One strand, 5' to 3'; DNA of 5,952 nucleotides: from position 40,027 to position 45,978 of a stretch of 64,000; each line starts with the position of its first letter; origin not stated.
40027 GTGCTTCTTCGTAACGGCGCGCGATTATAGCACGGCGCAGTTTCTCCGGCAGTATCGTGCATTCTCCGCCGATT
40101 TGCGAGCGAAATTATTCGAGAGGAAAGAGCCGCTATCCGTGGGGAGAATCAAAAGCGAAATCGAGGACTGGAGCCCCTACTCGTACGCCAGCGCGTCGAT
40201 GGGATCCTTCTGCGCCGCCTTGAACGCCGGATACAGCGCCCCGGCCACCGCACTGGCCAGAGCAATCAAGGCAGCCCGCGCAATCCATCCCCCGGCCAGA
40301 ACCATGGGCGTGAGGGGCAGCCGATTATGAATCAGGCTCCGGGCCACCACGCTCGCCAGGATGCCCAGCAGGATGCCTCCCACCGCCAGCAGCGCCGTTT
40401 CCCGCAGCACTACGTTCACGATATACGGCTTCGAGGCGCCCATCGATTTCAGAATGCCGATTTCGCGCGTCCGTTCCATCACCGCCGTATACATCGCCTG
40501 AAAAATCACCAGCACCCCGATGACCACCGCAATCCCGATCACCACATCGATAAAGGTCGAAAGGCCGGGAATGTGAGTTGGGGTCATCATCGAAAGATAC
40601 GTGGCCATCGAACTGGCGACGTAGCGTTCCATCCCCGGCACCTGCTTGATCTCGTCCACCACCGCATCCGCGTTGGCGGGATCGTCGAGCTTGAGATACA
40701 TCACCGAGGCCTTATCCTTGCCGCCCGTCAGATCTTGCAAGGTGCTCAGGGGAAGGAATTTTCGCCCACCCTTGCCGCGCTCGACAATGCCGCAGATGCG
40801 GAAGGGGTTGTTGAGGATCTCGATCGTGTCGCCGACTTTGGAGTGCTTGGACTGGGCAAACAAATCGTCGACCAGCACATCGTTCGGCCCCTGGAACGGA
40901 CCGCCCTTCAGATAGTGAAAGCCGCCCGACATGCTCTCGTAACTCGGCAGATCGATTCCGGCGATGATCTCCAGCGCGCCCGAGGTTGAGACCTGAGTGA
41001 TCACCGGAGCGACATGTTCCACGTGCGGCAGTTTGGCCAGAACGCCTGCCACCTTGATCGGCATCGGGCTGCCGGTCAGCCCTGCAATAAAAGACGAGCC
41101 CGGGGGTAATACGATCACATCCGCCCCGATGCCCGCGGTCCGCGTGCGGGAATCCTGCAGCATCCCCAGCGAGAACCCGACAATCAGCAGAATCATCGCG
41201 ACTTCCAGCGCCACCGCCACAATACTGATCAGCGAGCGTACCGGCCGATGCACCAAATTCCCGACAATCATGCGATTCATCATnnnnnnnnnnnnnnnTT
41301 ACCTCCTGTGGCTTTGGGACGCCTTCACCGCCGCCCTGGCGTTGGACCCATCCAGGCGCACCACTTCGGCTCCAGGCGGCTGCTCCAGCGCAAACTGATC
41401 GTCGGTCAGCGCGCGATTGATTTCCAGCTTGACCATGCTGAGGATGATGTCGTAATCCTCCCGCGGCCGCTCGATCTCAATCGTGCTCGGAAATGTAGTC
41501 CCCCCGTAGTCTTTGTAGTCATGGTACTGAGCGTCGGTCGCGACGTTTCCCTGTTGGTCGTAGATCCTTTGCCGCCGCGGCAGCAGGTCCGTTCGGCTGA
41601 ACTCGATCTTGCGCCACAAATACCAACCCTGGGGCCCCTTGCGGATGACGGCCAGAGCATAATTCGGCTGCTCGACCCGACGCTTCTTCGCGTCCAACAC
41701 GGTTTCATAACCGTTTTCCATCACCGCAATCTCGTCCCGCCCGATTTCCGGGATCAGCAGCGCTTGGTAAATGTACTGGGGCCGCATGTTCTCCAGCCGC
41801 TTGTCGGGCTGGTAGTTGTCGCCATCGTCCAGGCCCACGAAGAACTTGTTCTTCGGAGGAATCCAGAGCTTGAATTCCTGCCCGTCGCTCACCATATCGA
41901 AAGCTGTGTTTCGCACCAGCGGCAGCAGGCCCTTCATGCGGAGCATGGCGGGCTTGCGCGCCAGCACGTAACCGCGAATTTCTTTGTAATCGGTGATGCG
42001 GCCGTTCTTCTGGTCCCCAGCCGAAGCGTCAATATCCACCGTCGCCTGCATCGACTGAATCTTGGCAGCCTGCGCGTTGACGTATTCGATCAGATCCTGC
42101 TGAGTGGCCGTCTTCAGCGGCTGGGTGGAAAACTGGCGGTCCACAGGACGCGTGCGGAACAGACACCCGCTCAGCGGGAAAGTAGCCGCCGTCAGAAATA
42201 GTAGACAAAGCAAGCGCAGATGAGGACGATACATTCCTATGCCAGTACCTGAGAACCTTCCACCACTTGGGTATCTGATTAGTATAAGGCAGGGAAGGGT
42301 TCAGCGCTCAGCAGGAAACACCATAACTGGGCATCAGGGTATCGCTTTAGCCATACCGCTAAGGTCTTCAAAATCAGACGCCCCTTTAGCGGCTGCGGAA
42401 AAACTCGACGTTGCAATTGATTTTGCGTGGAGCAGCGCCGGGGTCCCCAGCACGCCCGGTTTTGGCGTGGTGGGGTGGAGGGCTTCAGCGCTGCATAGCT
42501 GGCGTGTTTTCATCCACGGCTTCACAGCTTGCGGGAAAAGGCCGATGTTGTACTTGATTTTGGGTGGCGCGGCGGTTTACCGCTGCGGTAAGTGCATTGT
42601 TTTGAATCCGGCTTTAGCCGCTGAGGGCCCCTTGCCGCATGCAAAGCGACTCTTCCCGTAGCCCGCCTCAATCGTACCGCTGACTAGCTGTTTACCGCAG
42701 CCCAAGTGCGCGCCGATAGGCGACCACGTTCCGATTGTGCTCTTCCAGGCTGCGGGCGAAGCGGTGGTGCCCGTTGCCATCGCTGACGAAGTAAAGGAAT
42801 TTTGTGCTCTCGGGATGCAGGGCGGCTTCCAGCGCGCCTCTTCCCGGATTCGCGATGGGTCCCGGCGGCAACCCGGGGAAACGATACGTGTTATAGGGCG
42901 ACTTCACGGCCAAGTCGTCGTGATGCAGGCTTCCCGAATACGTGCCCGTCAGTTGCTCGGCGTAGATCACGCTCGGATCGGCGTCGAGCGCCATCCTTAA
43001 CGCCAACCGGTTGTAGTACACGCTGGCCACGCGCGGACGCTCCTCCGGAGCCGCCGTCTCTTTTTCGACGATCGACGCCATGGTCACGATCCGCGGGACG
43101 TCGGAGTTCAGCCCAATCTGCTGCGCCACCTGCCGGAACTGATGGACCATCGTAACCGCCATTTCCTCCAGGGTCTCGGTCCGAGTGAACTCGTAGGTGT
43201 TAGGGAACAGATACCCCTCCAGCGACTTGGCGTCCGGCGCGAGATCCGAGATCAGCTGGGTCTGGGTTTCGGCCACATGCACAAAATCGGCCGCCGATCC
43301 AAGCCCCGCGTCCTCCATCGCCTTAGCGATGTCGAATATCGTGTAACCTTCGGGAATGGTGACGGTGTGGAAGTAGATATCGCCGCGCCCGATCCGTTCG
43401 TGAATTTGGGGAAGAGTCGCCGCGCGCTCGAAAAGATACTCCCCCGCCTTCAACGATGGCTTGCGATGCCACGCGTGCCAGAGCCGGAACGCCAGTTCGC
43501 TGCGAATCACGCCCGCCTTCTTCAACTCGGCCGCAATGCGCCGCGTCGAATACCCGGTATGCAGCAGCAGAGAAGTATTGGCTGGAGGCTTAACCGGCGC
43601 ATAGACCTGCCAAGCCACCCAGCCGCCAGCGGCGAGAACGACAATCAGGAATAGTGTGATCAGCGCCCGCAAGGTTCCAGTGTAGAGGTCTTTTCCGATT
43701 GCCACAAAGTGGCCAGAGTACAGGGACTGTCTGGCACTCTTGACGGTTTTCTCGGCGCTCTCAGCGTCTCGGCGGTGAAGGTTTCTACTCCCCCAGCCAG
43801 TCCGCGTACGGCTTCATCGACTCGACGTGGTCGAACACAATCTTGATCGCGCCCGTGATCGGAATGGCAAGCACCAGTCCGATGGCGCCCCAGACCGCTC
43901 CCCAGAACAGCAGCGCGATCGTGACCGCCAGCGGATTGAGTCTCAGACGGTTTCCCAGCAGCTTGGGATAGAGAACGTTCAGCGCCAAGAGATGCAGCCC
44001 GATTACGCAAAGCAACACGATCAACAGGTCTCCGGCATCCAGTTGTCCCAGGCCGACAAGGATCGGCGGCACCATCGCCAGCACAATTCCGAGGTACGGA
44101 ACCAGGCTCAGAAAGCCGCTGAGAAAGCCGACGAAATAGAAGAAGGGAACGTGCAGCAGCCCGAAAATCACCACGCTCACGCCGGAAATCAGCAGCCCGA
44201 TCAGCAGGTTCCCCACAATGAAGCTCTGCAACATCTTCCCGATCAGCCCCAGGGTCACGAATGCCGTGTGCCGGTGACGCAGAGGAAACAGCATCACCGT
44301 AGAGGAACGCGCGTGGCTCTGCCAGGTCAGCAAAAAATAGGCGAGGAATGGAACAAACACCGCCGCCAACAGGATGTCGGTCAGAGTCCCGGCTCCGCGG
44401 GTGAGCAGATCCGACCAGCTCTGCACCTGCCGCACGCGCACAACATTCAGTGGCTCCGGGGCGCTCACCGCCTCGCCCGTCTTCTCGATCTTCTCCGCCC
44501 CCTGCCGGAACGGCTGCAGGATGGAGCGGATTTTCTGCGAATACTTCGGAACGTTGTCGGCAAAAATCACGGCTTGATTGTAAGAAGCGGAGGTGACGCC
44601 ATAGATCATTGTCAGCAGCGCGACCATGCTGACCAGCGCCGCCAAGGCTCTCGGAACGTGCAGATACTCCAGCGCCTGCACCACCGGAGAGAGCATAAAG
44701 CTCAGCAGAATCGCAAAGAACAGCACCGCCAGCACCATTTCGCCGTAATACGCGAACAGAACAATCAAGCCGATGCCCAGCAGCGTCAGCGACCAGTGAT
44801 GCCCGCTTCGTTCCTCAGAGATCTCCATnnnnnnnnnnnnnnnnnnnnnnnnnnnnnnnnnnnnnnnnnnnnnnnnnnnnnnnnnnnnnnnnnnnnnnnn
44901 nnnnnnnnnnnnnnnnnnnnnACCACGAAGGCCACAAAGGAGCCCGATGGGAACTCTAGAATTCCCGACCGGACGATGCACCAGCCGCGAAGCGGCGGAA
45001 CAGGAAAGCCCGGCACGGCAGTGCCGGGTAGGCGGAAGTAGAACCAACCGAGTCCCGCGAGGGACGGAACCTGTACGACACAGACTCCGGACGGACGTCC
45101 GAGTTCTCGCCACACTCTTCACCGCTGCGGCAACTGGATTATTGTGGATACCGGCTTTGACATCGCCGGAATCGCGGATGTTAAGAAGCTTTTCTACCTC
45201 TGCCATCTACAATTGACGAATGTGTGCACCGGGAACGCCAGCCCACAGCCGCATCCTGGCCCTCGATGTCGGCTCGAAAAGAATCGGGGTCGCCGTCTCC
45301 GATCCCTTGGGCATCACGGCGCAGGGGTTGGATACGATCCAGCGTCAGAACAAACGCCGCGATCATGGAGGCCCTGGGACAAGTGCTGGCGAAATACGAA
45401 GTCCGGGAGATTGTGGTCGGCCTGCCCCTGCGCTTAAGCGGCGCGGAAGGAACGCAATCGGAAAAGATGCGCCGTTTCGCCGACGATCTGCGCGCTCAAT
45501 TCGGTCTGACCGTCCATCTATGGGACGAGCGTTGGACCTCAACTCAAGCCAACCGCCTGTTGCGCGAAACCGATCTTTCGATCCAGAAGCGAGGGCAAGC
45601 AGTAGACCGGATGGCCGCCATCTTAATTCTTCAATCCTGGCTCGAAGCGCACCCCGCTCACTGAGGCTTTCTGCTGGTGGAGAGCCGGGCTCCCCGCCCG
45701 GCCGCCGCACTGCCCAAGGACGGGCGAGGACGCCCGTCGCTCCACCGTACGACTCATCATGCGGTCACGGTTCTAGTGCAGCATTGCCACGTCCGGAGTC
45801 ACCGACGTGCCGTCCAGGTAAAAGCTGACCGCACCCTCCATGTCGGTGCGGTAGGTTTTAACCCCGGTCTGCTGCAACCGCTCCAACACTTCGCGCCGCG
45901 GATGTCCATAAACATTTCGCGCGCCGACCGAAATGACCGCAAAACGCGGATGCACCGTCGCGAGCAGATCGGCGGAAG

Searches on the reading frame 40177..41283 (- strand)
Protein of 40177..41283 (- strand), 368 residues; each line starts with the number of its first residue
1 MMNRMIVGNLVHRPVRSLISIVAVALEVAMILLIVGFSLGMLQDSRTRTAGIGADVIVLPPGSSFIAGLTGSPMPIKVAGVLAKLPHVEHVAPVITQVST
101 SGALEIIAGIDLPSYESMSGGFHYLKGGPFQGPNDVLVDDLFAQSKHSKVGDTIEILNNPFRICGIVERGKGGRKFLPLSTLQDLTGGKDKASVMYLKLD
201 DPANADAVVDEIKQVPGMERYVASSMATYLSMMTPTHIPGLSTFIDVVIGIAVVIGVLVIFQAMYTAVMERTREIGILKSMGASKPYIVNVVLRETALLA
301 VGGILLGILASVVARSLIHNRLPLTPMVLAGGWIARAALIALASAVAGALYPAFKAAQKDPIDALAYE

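Call 32: search_protein_families(library=pfam, proteins=[window:40177-41283:-], max_evalue=0.001)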
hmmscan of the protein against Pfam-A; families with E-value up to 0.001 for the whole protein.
window:40177-41283:- (368 aa): 2 families
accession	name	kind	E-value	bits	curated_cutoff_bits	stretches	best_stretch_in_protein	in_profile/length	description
PF12704.14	MacB_PCD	-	4.4e-21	76.5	27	1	17-214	1-206/207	MacB-like periplasmic core domain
PF02687.27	FtsX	-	4.6e-17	62.6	25.5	1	248-361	3-120/120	FtsX-like permease C-terminal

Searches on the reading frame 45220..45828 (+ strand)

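Call 24: search_protein_families(library=pfam, proteins=[window:45220-45828:+], max_evalue=0.001)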
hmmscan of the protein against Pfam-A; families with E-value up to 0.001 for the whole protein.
window:45220-45828:+ (202 aa): 1 family
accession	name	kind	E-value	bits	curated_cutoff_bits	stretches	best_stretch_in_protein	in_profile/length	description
PF03652.20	RuvX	-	1.9e-10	41.6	29.2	1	11-47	2-38/134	Holliday junction resolvase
